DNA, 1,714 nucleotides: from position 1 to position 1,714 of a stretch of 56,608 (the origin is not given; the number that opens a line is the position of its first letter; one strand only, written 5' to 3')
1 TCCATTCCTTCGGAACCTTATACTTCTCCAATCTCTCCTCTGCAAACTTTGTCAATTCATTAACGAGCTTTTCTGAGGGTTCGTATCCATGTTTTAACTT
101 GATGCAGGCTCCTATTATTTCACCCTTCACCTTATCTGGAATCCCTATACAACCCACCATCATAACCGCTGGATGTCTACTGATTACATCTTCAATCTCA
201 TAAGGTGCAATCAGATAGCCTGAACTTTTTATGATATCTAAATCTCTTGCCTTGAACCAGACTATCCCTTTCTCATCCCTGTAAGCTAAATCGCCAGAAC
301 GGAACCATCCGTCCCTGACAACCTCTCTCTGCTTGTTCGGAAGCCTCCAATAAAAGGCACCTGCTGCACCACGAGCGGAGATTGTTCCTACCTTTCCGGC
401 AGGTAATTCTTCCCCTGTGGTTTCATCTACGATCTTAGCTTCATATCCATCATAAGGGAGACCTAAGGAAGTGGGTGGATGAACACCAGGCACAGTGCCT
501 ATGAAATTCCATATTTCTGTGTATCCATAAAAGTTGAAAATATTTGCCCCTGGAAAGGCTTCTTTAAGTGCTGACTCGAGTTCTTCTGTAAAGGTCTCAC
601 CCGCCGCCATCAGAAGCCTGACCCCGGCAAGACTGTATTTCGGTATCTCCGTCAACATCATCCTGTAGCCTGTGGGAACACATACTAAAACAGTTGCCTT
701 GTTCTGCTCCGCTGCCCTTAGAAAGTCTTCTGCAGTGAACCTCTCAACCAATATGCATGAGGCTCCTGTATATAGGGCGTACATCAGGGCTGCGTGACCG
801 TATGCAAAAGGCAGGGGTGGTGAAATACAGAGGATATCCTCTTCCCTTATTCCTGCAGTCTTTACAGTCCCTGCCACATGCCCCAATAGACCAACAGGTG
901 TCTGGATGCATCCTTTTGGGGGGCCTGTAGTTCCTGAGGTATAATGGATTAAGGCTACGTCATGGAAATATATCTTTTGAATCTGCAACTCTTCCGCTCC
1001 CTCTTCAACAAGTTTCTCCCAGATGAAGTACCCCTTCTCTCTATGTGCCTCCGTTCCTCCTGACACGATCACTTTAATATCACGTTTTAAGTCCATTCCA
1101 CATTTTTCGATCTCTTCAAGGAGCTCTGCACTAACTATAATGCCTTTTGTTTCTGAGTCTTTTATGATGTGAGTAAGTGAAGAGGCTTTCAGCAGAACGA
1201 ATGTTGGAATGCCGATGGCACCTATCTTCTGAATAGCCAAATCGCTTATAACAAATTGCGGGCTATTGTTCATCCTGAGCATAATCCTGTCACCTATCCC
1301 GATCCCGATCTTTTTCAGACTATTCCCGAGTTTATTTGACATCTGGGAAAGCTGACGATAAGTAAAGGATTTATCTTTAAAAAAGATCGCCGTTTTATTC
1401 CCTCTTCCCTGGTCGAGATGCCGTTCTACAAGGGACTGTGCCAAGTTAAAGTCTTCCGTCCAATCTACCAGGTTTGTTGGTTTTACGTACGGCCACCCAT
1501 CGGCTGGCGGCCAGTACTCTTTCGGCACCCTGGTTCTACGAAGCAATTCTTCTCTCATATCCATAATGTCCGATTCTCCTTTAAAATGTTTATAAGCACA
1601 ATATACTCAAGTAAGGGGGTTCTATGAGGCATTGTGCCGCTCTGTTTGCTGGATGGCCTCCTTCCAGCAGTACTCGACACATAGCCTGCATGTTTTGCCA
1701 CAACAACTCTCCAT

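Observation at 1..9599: Ten-gene operon built around two UbiD paralogues: candidate anaerobic aromatic (de)carboxylase system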

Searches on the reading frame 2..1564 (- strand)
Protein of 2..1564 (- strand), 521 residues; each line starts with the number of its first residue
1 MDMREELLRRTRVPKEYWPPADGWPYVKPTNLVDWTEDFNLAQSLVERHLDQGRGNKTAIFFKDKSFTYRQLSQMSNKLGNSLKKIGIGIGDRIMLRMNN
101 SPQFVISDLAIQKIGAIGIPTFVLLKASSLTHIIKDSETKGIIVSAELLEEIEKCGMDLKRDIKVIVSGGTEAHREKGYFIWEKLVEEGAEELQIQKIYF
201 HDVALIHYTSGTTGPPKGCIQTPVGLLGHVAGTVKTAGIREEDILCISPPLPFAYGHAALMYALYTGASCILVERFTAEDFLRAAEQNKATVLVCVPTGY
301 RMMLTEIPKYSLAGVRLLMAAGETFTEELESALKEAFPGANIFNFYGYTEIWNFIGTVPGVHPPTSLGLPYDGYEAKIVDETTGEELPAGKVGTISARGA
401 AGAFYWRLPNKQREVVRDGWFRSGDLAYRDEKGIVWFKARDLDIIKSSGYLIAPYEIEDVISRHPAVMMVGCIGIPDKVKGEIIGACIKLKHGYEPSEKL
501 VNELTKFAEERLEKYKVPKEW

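Call 6: search_protein_families(library=pfam, proteins=[window:2-1564:-], max_evalue=0.01)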
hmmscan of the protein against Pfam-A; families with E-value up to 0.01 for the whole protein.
seq(521 aa): 2 families
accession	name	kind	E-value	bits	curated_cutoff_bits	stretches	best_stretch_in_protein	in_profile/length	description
PF00501.34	AMP-binding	-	1.1e-70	238.8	29.9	1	52-400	6-377/384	AMP-binding enzyme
PF13193.12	AMP-binding_C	-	1e-12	49.3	24.5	1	456-520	1-62/76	AMP-binding enzyme C-terminal domain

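Call 7: search_protein_families(library=ncbifam, proteins=[window:2-1564:-], max_evalue=0.01)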
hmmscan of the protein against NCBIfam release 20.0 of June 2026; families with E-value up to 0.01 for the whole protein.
seq(521 aa): 106 families (the best 25 are shown)
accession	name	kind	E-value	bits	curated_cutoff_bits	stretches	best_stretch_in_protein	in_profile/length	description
NF004837.0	PRK06187.1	subfamily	9.7e-92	307.9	476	1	51-521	18-499/531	long-chain-fatty-acid--CoA ligase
NF003313.0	PRK04319.1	equivalog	2e-82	277.3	729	1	35-520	39-537/574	acetate--CoA ligase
NF006182.0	PRK08316.1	subfamily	1.6e-78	264.5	663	1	54-520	24-493/523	fatty acyl-CoA synthetase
NF047394.1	AcylCoAsynMbcS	equivalog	5.2e-72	243.1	850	1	37-520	10-496/525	acyl-CoA synthetase MbcS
NF006181.0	PRK08314.1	subfamily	3.2e-68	230.4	705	1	53-519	36-529/563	long-chain-fatty-acid--CoA ligase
TIGR02262.1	benz_CoA_lig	subfamily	9.2e-67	225.9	375.25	1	37-519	1-484/508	benzoate-CoA ligase family protein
NF005947.1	PRK08008.1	equivalog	3e-64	217.5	651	1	55-518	21-495/518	crotonobetaine/carnitine-CoA ligase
NF004822.0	PRK06178.1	equivalog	1.9e-63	214.9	782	1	24-519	22-543/571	acyl-CoA synthetase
NF005857.1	PRK07786.1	exception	2.1e-63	214.6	733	1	54-520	22-488/513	fatty-acid--CoA ligase FadD5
NF004808.0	PRK06155.1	equivalog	3.6e-61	207.1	722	1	53-519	33-497/542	ATP-dependent acyl-CoA ligase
NF053567.1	HBDA_AROS1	equivalog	6e-60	203.1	1000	1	39-519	12-494/523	3-hydroxybenzoate--CoA ligase HbdA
NF005702.0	PRK07514.1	subfamily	2.6e-57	194.3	558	1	51-520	14-476/506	malonyl-CoA synthase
TIGR03098.1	ligase_PEP_1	hypoth_equivalog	1.7e-56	191.8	592.35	1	44-520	4-494/517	acyl-CoA ligase (AMP-forming), exosortase A system-associated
NF052269.1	Staph_lig_FadD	equivalog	3.7e-56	190.5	650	1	58-520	17-469/499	long-chain-fatty-acid--CoA ligase FadD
NF004114.0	PRK05605.1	equivalog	6.8e-56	189.8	766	2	179-520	195-545/575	long-chain-fatty-acid--CoA ligase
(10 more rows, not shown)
